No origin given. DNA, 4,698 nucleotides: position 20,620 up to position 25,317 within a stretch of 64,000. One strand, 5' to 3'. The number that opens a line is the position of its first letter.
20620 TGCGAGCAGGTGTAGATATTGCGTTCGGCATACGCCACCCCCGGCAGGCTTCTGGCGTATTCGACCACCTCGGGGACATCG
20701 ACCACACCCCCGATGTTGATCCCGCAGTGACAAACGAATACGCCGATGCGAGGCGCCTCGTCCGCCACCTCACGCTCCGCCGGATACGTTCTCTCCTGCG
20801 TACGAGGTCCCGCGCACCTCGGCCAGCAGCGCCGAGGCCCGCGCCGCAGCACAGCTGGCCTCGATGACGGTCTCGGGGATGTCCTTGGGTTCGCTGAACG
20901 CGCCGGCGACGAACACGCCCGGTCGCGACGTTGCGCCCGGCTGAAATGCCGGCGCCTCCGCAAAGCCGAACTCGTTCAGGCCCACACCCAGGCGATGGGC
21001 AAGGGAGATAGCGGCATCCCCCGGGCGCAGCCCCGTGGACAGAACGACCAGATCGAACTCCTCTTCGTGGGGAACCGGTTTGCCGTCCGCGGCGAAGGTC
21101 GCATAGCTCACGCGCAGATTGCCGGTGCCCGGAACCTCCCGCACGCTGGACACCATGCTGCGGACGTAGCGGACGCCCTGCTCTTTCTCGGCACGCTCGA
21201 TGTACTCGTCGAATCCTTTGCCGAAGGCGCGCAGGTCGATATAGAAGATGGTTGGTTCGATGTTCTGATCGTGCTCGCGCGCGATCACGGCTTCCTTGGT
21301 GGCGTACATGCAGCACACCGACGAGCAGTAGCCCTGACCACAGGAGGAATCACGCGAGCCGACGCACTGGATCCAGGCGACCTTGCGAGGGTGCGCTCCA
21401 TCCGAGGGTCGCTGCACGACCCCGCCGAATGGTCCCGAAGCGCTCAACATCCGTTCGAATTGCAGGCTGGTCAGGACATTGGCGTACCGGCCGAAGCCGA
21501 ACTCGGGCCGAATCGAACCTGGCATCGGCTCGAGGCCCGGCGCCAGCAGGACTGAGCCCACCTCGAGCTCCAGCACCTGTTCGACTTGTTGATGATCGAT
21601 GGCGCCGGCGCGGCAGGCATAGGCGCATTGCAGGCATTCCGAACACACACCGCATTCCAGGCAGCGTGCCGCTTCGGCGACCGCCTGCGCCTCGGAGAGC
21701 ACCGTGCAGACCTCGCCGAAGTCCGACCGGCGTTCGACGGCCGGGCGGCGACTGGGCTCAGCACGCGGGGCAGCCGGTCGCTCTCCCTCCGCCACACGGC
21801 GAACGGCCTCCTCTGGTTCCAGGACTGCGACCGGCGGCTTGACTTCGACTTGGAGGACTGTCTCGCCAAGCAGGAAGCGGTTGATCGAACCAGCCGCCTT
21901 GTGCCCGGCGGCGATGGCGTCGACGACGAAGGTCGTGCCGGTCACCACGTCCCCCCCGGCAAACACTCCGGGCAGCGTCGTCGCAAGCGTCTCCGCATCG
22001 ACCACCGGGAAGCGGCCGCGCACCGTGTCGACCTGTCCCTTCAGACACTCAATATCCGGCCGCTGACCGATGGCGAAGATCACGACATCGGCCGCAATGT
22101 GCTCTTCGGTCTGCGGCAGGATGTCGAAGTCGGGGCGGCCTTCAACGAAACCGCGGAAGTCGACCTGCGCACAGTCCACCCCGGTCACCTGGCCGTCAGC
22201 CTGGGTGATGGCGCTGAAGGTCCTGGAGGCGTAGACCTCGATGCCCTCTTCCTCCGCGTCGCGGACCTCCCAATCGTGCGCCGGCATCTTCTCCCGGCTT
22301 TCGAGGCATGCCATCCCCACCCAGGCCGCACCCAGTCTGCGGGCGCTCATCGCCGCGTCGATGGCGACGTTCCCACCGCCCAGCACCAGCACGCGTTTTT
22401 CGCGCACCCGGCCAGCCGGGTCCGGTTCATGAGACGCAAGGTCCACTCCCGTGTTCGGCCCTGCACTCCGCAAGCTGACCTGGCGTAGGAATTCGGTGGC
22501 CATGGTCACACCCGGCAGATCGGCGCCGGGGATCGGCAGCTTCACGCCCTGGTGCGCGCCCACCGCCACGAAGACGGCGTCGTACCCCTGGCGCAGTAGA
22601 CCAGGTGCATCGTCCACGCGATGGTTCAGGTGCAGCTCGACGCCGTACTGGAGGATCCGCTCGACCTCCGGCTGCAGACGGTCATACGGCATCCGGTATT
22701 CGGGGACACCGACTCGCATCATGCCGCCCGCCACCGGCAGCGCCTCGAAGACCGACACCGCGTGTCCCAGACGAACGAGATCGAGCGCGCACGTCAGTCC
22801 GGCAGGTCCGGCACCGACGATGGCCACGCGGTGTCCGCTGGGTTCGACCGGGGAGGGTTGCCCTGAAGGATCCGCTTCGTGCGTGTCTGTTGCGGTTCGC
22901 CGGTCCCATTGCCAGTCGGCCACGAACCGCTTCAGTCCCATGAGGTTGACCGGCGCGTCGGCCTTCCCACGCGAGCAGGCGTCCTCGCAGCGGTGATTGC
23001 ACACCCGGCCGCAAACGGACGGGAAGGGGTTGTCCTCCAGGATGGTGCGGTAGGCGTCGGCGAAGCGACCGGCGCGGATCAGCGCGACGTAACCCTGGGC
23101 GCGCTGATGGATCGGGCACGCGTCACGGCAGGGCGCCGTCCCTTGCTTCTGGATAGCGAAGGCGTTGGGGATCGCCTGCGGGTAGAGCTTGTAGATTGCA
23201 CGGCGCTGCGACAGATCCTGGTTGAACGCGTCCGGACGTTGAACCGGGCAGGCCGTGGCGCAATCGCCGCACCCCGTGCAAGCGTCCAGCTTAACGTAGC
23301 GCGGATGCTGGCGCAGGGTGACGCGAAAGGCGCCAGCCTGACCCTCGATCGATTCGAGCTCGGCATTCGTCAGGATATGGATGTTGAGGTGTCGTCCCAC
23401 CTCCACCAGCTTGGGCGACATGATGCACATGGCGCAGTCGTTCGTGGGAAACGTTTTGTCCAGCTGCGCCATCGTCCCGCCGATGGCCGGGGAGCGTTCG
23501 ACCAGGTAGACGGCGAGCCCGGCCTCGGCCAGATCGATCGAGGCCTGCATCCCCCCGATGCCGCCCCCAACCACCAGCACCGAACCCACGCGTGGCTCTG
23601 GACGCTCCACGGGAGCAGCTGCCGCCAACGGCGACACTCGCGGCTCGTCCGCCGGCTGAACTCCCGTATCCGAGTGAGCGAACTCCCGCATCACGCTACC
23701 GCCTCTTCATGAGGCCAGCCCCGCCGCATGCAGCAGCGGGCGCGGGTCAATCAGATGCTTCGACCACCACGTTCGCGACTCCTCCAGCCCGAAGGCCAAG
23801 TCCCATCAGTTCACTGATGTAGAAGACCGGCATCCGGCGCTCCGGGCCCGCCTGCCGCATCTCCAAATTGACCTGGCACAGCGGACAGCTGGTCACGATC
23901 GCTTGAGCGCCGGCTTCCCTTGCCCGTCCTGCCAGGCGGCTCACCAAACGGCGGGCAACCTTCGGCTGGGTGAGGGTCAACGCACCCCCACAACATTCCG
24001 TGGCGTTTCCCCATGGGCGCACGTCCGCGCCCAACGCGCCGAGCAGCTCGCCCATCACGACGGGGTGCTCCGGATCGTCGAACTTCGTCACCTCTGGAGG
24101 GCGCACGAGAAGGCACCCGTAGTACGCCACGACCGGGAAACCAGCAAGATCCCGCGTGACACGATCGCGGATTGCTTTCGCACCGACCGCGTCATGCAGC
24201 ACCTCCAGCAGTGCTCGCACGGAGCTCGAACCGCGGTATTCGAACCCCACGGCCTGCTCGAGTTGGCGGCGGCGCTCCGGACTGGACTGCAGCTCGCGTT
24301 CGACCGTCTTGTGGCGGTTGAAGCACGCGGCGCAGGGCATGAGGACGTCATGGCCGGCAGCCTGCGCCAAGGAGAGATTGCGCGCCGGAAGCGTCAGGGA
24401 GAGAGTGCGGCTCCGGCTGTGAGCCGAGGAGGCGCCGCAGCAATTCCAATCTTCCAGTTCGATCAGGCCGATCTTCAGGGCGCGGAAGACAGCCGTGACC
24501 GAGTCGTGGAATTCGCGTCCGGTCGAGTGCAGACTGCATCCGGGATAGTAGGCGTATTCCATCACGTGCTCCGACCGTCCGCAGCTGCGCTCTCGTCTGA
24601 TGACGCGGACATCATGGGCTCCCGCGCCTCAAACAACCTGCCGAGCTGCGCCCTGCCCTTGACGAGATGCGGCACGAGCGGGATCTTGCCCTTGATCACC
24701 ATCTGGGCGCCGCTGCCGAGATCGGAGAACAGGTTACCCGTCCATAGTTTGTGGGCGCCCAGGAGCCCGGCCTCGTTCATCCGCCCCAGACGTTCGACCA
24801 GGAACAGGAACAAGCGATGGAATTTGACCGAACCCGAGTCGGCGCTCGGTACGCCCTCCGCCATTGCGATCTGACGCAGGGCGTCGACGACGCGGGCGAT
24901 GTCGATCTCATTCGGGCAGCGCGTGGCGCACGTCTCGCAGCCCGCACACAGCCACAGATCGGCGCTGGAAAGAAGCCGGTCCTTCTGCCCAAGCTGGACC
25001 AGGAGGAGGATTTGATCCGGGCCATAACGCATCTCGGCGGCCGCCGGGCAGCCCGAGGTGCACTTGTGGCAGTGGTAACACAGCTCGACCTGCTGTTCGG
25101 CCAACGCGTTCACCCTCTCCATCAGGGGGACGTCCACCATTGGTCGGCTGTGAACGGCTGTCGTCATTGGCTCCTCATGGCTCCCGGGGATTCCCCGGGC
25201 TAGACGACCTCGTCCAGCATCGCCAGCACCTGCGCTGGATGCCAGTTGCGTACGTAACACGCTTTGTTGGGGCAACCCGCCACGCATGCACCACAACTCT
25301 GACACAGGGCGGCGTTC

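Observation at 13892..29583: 16-kb, 13-gene membrane-anchor-free Hdr/Qmo/Flx-like redox operon ending in a fumarate-reductase-like pair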

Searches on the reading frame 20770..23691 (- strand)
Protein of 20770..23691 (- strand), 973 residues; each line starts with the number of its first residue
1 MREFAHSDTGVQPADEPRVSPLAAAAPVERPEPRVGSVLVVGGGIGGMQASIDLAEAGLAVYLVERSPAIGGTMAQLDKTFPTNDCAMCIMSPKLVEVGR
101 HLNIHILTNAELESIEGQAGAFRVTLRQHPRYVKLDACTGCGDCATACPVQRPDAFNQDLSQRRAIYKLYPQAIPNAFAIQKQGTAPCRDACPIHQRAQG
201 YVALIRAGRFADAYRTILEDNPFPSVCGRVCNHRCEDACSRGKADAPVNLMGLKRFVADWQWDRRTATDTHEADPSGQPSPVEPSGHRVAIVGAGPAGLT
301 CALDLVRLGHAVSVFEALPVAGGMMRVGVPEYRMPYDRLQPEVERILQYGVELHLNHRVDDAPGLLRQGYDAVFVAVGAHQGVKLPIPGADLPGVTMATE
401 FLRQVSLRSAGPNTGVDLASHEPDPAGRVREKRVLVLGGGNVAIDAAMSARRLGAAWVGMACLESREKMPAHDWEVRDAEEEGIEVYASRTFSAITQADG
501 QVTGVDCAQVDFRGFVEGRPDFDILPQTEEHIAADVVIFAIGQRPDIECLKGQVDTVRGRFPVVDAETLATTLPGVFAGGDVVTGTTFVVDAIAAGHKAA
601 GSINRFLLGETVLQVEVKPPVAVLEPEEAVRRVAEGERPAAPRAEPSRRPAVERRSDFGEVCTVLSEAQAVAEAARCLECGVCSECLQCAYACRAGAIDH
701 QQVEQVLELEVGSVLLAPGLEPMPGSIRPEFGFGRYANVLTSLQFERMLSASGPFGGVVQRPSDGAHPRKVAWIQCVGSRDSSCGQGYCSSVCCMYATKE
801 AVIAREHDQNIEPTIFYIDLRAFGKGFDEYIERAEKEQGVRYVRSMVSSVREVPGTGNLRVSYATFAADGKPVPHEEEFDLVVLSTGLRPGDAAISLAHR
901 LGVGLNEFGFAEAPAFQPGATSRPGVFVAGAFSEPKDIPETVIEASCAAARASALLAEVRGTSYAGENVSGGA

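Call 4: search_protein_families(library=pfam, proteins=[window:20770-23691:-])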
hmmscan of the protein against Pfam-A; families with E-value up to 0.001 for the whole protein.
window:20770-23691:- (973 aa): 17 families
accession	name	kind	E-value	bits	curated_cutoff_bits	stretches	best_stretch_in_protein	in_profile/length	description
PF07992.20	Pyr_redox_2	-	7.3e-44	150.8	26.1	3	288-596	2-291/291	Pyridine nucleotide-disulphide oxidoreductase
PF14691.11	Fer4_20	-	8.1e-21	74.4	25.8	1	184-264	28-111/113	Dihydroprymidine dehydrogenase domain II, 4Fe-4S cluster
PF13738.12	Pyr_redox_3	-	4.4e-17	62.7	30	1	420-580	153-305/305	Pyridine nucleotide-disulphide oxidoreductase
PF00070.33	Pyr_redox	-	3.4e-16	60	22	1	37-126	1-79/82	Pyridine nucleotide-disulphide oxidoreductase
PF12831.13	FAD_oxidored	-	1.7e-15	57.7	27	2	38-75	2-39/416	FAD dependent oxidoreductase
PF13450.12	NAD_binding_8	-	1.9e-14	54.1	21.9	2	291-326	1-36/68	NAD(P)-binding Rossmann-like domain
PF00890.30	FAD_binding_2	-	5.1e-09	36.3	20.4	1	38-75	2-39/414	FAD binding domain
PF01262.27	AlaDh_PNT_C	-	2.3e-08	34.1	23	0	428-458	22-55/214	Alanine dehydrogenase/PNT, C-terminal domain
PF01266.30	DAO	-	1.4e-07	31.8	27.9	1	288-322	1-35/353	FAD dependent oxidoreductase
PF01946.23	Thi4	-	6.5e-07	29.3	26.2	0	289-327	20-59/235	Thi4 family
PF03486.20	HI0933_like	-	1.3e-05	25.2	50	0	288-320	2-34/244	HI0933-like protein Rossmann domain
PF13454.12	NAD_binding_9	-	4.9e-05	23.8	21.8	0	290-320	1-35/155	FAD-NAD(P)-binding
PF12837.12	Fer4_6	-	6.3e-05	23.2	25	1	134-152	5-23/24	4Fe-4S binding domain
PF12797.12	Fer4_2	-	0.00012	22.3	24.5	1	132-150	4-22/22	4Fe-4S binding domain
PF00037.32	Fer4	-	0.00039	20.6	21.1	1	133-150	3-20/24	4Fe-4S binding domain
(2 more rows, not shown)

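Call 6: search_protein_families(library=ncbifam, proteins=[window:20770-23691:-], max_evalue=0.00001)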
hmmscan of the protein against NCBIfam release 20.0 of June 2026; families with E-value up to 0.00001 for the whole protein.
window:20770-23691:- (973 aa): 62 families (the best 25 are shown)
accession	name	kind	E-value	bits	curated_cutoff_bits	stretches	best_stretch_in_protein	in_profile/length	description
NF009410.0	PRK12771.1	subfamily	1.7e-139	466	516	1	179-709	41-540/566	NAD(P)-binding protein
NF040770.1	hetero_SS_HdrA2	exception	1.7e-138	462.9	1100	2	668-958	276-562/777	CoB-CoM heterodisulfide reductase HdrA2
NF041891.1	hdrA_Methbact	equivalog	3.2e-99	333.2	1300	2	669-956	274-556/762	ferredoxin:CoB-CoM heterodisulfide reductase subunit HdrA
NF041778.1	hetero_SS_HdrA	equivalog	2.1e-97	326.8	1400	2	676-958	294-572/771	ferredoxin:CoB-CoM heterodisulfide reductase subunit HdrA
TIGR01316.1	gltA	equivalog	2.3e-90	303.5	471.75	1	182-607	32-449/449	NADPH-dependent glutamate synthase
NF009454.0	PRK12814.1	equivalog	4.9e-90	302.8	916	1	185-694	101-585/657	putative NADPH-dependent glutamate synthase small subunit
NF010590.0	PRK13984.1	equivalog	1.8e-86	290.6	946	1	187-609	197-608/611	putative oxidoreductase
NF009414.0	PRK12778.1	equivalog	4.8e-84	283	1103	1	185-607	336-749/752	bifunctional dihydroorotate dehydrogenase B NAD binding subunit/NADPH-dependent glutamate synthase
TIGR01318.1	gltD_gamma_fam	subfamily_domain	2.6e-73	247.2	482.95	1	181-607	43-465/467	glutamate synthase, small subunit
TIGR03315.1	Se_ygfK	equivalog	1.4e-70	237.9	835.3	1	184-689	443-896/1012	putative selenate reductase subunit YgfK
TIGR01317.1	GOGAT_sm_gam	subfamily_domain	1.5e-62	212.1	447.7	1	184-613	48-484/485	glutamate synthase small subunit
NF009413.0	PRK12775.1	equivalog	4.3e-61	206.9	1895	1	186-608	339-755/1006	putative trifunctional 2-polyprenylphenol hydroxylase/glutamate synthase subunit beta/ferritin domain-containing protein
NF009408.0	PRK12769.1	equivalog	4.9e-61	206.7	1003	1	186-607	234-651/659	formate-dependent uric acid utilization protein AegA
NF009409.0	PRK12770.1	subfamily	1.2e-56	192.3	343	1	282-611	14-354/360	putative glutamate synthase subunit beta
NF009451.0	PRK12809.1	equivalog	1.9e-56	191.7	1154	1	185-602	216-629/639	formate-dependent uric acid utilization protein YgfT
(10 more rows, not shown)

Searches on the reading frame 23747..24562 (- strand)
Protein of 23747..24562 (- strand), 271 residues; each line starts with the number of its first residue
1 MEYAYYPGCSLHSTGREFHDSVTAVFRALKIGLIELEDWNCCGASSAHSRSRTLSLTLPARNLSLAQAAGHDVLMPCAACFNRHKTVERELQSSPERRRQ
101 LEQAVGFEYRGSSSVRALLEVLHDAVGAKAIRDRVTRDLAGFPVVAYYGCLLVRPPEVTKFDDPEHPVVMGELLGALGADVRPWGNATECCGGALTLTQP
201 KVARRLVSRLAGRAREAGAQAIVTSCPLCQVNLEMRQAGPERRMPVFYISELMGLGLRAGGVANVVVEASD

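Call 4: search_protein_families(library=pfam, proteins=[window:23747-24562:-])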
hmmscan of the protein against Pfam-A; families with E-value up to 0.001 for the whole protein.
window:23747-24562:- (271 aa): 1 family
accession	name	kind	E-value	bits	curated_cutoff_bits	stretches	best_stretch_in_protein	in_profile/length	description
PF02754.22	CCG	-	1e-23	83.7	20.6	2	144-233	1-84/85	Cysteine-rich domain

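Call 6: search_protein_families(library=ncbifam, proteins=[window:23747-24562:-], max_evalue=0.00001)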
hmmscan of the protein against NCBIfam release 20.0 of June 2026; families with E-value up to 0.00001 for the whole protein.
window:23747-24562:- (271 aa): 6 families
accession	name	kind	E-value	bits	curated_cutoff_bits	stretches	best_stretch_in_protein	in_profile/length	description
NF042965.1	MFR_anch_SdhE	equivalog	4.7e-43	147.8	500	1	1-257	1-262/282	8-methylmenaquinol:fumarate reductase membrane anchor subunit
TIGR03288.1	CoB_CoM_SS_B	equivalog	1.2e-40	139.6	345.15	1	2-257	1-267/290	CoB--CoM heterodisulfide reductase subunit B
NF045670.1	quin_L_LdhH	equivalog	3.9e-12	45.3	800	1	4-253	470-705/706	L-lactate dehydrogenase (quinone) large subunit LdhH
NF008434.0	PRK11274.1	equivalog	3.3e-08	32.9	333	1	8-238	175-393/409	glycolate oxidase subunit GlcF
NF004898.0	PRK06259.1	equivalog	9.8e-08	31.1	385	0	188-253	416-484/488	fumarate reductase (CoM/CoB) subunit TfrB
NF041780.1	hetero_SS_HdrB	equivalog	2.3e-07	30.4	450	1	24-238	27-256/304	ferredoxin:CoB-CoM heterodisulfide reductase subunit HdrB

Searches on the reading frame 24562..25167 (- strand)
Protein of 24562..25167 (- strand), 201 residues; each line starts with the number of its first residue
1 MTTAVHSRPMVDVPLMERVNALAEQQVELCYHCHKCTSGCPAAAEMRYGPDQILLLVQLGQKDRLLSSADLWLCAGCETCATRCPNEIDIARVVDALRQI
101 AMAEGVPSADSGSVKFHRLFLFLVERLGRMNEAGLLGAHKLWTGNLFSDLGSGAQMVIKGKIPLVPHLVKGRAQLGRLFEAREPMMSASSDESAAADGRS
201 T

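Call 4: search_protein_families(library=pfam, proteins=[window:24562-25167:-])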
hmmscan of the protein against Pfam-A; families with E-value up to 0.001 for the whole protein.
window:24562-25167:- (201 aa): 7 families
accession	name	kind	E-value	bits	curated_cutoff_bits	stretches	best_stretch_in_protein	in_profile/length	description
PF13534.11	Fer4_17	-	1.7e-09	38.5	22.2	1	30-89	2-61/61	4Fe-4S dicluster domain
PF13187.11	Fer4_9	-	2.5e-09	37.5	27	1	30-87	2-50/52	4Fe-4S dicluster domain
PF13183.11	Fer4_8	-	5.5e-09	36.9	27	1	27-88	2-68/68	4Fe-4S dicluster domain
PF13237.11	Fer4_10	-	8.7e-08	32.4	25.5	0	27-45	6-27/53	4Fe-4S dicluster domain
PF12838.12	Fer4_7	-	0.00019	22.3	27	1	30-87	2-51/52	4Fe-4S dicluster domain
PF25160.1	LdpA_Fe-S-bd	-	0.00037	20.7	27.6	0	24-42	22-40/49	LdpA Fe-S cluster-binding domain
PF13484.11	Fer4_16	-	0.00078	20.6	30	0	74-86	2-14/66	4Fe-4S double cluster binding domain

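Call 6: search_protein_families(library=ncbifam, proteins=[window:24562-25167:-], max_evalue=0.00001)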
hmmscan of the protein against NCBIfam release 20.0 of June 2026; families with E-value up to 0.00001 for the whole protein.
window:24562-25167:- (201 aa): 9 families
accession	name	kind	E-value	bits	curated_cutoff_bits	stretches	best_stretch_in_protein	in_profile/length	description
TIGR03290.1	CoB_CoM_SS_C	equivalog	1.6e-20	73.6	160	1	27-106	1-80/144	CoB--CoM heterodisulfide reductase subunit C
NF038018.1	qmoC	equivalog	1.1e-17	64.6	300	1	15-105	5-95/360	quinone-interacting membrane-bound oxidoreductase complex subunit QmoC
NF041890.1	hdrC_Methbact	equivalog_domain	1.2e-14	54.4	270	1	16-107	17-107/192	ferredoxin:CoB-CoM heterodisulfide reductase subunit HdrC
NF041779.1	hetero_SS_HdrC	equivalog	5.9e-14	52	350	1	26-106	29-108/198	ferredoxin:CoB-CoM heterodisulfide reductase subunit HdrC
NF042952.1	MFR_FeS_SdhB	equivalog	3.1e-11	42.9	600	1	69-135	199-264/320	8-methylmenaquinol:fumarate reductase iron-sulfur subunit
NF004898.0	PRK06259.1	equivalog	2.8e-09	36.2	385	1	25-106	131-221/488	fumarate reductase (CoM/CoB) subunit TfrB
NF008369.0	PRK11168.1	equivalog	1.4e-07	30.8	278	1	22-99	5-85/401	anaerobic glycerol-3-phosphate dehydrogenase subunit C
NF009227.0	PRK12577.1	equivalog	8.3e-07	28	349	0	68-181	205-321/330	succinate dehydrogenase/fumarate reductase iron-sulfur subunit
TIGR00384.1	dhsB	subfamily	5.6e-06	26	88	0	23-98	135-222/222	succinate dehydrogenase and fumarate reductase iron-sulfur protein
